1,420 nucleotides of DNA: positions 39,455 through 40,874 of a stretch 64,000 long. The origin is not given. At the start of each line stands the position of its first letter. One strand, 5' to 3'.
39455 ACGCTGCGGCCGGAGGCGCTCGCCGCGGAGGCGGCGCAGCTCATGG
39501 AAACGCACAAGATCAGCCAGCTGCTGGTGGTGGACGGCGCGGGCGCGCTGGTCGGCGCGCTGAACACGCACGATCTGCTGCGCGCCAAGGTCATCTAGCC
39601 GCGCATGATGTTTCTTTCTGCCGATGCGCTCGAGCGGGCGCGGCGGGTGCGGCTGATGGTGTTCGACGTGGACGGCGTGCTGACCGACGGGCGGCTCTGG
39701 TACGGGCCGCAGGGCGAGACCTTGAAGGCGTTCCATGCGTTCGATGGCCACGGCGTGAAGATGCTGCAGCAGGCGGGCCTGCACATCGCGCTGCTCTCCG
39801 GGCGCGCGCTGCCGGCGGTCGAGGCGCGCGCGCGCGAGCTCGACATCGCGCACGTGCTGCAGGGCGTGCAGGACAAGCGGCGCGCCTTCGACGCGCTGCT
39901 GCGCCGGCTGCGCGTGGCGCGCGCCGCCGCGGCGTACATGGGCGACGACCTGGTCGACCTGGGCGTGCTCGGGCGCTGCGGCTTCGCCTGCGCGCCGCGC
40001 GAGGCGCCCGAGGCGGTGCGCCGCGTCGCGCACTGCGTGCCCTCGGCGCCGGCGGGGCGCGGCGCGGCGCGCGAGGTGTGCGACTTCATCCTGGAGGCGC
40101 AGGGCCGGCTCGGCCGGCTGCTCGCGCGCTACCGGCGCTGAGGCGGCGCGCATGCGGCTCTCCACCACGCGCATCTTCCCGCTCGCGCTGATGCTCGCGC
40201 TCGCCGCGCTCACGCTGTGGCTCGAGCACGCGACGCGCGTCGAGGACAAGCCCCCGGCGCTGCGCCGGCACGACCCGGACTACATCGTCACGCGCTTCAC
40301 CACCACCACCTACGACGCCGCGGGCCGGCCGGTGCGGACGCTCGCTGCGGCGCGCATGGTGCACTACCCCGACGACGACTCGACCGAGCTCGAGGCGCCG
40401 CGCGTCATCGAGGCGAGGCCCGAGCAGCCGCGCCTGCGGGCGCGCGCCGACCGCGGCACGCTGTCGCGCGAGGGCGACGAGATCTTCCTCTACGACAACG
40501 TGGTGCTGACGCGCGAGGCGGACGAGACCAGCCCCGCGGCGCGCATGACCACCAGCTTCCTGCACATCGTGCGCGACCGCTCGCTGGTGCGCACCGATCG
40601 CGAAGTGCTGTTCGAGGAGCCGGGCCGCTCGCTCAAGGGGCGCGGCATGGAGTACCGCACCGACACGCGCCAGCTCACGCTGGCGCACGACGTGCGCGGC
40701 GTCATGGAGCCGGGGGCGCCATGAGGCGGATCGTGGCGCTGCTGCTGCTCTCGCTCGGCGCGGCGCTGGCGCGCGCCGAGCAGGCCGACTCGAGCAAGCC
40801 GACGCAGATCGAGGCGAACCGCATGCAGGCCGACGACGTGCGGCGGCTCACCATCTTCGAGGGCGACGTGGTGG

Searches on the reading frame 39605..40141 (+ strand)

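Call 36: search_protein_families(library=ncbifam, proteins=[window:39605-40141:+], max_evalue=1e-10)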
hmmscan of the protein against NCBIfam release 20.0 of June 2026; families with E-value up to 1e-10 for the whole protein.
window:39605-40141:+ (178 aa): 4 families
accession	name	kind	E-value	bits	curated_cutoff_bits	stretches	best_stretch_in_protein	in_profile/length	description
NF007019.0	PRK09484.1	equivalog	5.1e-48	163.2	208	1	5-169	15-179/187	3-deoxy-manno-octulosonate-8-phosphatase KdsC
TIGR01670.1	KdsC-phosphatas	subfamily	2.1e-42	144.6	106.95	1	15-167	1-153/154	3-deoxy-D-manno-octulosonate 8-phosphate phosphatase, YrbI family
TIGR02726.1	phenyl_P_delta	equivalog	3.1e-33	115.4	281.95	1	9-175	1-167/169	phenylphosphate carboxylase subunit delta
NF058599.1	KDN-9-PPhBT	equivalog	5.2e-33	114.4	180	1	16-164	3-151/152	3-deoxy-D-glycero-D-galacto-nonulopyranosonate 9-phosphatase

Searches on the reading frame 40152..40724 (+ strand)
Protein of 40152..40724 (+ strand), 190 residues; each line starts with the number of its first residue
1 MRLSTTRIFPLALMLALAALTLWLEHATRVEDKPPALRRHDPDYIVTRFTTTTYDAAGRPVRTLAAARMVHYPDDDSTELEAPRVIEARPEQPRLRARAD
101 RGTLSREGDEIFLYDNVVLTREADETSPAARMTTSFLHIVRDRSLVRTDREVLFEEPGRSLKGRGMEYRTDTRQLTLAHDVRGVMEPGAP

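Call 36: search_protein_families(library=ncbifam, proteins=[window:40152-40724:+], max_evalue=1e-10)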
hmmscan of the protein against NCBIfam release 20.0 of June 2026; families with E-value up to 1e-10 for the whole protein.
window:40152-40724:+ (190 aa): 1 family
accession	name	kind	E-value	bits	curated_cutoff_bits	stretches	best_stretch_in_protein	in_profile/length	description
TIGR04409.1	LptC_YrbK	equivalog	4e-45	153.5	38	1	7-184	1-179/180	LPS export ABC transporter periplasmic protein LptC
